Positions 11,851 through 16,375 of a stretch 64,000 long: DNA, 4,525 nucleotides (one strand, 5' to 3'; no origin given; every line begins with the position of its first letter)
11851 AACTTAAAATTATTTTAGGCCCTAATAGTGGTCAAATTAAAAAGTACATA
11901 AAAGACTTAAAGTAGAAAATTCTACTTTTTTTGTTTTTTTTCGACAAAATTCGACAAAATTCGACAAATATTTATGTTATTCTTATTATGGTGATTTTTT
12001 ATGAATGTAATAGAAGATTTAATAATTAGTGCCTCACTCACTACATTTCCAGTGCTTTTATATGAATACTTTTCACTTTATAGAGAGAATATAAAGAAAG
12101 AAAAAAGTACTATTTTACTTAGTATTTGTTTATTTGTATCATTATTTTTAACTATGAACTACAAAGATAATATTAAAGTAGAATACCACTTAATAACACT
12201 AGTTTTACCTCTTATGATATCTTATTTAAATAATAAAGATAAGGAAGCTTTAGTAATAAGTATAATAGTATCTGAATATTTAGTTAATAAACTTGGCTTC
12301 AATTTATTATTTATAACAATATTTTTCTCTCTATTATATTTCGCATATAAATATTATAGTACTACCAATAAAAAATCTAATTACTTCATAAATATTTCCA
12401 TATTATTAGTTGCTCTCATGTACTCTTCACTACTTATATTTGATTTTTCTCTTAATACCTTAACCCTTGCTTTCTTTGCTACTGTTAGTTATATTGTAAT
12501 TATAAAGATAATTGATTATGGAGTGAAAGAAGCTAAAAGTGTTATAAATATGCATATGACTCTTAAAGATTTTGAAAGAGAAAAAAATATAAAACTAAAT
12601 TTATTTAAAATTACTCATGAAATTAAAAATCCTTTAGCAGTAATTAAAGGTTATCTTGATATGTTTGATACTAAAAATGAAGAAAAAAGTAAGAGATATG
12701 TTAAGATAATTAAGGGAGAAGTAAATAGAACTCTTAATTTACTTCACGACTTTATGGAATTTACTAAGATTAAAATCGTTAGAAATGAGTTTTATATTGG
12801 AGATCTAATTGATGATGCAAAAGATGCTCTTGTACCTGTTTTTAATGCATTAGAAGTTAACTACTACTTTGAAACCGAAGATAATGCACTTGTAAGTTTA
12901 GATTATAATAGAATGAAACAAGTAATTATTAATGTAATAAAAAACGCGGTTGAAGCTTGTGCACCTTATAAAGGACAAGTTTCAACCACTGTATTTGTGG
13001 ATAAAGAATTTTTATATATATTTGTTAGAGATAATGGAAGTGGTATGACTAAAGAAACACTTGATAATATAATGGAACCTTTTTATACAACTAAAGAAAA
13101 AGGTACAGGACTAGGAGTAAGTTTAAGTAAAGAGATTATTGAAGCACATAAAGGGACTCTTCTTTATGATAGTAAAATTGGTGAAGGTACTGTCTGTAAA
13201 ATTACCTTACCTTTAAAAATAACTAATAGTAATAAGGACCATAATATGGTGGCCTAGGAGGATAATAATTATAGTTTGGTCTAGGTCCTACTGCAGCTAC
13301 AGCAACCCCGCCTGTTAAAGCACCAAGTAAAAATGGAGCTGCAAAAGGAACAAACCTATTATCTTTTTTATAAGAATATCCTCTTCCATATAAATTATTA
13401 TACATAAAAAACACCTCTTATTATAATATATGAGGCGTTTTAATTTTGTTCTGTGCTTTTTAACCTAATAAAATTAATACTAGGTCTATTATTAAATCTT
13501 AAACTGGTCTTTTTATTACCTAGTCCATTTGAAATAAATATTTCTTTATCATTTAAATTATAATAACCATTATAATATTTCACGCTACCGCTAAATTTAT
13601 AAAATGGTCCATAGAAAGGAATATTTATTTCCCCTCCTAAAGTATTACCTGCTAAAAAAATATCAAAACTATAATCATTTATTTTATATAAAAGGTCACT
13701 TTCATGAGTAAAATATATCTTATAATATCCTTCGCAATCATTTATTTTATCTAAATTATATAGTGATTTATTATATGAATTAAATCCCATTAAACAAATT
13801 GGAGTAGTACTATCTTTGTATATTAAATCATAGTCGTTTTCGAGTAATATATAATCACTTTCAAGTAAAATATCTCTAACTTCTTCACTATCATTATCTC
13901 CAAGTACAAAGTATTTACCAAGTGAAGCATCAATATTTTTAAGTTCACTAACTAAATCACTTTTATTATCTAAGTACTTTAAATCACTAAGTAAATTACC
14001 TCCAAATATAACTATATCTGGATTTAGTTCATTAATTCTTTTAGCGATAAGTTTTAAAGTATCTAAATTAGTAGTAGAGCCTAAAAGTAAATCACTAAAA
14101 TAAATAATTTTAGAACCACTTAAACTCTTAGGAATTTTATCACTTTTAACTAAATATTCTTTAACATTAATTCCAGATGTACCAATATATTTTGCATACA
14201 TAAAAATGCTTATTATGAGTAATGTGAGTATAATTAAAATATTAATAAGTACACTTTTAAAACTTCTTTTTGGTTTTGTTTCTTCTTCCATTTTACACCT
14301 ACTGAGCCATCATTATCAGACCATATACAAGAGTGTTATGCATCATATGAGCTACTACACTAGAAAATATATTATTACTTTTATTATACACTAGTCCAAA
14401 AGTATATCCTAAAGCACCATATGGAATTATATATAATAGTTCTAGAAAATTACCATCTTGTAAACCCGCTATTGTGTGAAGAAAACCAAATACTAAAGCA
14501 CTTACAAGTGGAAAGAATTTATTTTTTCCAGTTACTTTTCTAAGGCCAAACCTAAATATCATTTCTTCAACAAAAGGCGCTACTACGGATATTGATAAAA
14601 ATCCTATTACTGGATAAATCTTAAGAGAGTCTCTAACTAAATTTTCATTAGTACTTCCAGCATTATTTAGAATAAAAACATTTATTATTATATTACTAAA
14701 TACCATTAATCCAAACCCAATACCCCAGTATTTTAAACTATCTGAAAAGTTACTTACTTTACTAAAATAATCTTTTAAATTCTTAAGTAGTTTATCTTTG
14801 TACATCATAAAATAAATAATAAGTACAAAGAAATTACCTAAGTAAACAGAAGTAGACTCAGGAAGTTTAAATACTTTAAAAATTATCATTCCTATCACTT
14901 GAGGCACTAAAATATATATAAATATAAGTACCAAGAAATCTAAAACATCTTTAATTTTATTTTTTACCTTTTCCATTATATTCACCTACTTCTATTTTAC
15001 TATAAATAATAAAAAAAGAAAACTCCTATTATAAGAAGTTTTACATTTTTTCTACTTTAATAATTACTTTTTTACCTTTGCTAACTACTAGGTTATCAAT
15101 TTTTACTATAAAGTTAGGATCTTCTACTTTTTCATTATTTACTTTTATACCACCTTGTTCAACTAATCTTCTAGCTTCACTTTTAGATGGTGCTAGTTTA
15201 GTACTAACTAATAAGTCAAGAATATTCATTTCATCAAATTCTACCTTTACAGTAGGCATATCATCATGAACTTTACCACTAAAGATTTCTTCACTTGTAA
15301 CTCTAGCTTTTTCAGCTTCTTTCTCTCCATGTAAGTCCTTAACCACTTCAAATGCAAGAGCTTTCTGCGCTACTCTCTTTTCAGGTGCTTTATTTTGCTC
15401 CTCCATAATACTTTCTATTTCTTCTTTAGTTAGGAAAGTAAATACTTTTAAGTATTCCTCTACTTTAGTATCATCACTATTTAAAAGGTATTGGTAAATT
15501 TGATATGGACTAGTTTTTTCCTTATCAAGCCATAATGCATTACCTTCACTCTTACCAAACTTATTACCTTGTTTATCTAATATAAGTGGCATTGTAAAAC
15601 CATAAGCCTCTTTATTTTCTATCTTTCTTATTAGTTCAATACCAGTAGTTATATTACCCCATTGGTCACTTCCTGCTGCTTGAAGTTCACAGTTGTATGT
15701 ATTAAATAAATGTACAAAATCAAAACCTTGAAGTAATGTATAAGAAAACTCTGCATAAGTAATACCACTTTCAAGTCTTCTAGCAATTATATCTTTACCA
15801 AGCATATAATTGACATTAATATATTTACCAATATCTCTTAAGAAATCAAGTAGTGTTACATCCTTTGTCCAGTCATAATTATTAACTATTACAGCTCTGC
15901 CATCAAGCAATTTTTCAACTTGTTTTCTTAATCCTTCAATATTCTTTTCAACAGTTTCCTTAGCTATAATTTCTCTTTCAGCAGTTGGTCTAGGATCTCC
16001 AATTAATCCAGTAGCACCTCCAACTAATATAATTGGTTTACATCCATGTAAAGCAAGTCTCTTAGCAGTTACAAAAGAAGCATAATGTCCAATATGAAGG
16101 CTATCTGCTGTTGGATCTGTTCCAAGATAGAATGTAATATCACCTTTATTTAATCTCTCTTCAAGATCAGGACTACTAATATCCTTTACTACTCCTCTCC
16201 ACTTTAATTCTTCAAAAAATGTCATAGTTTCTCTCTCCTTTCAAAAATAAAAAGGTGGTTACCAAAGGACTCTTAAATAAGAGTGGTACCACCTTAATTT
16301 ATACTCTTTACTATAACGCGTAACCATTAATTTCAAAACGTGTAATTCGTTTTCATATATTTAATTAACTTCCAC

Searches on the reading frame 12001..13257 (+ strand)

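Call 93: search_protein_families(library=pfam, proteins=[window:12001-13257:+], max_evalue=0.00001)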
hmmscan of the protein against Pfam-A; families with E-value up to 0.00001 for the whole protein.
window:12001-13257:+ (418 aa): 2 families
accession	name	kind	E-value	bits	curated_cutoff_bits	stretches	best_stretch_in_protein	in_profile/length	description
PF02518.31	HATPase_c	-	3.4e-23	82.6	26.4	1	301-406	2-110/111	Histidine kinase-, DNA gyrase B-, and HSP90-like ATPase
PF00512.31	HisKA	-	6.2e-13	49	26.9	1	204-257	9-63/66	His Kinase A (phospho-acceptor) domain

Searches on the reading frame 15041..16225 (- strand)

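Call 93: search_protein_families(library=pfam, proteins=[window:15041-16225:-], max_evalue=0.00001)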
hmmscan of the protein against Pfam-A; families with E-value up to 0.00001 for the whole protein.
window:15041-16225:- (394 aa): 3 families
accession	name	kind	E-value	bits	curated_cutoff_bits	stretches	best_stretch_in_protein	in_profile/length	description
PF00579.31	tRNA-synt_1b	-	1.4e-75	254.8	21.1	1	27-315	3-291/292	tRNA synthetases class I (W and Y)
PF22421.1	SYY_C-terminal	-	1e-15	57.8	27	1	319-379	5-65/83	Tyrosine--tRNA ligase SYY-like C-terminal domain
PF01479.30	S4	-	1.1e-13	51.1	22.8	1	336-377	4-45/48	S4 domain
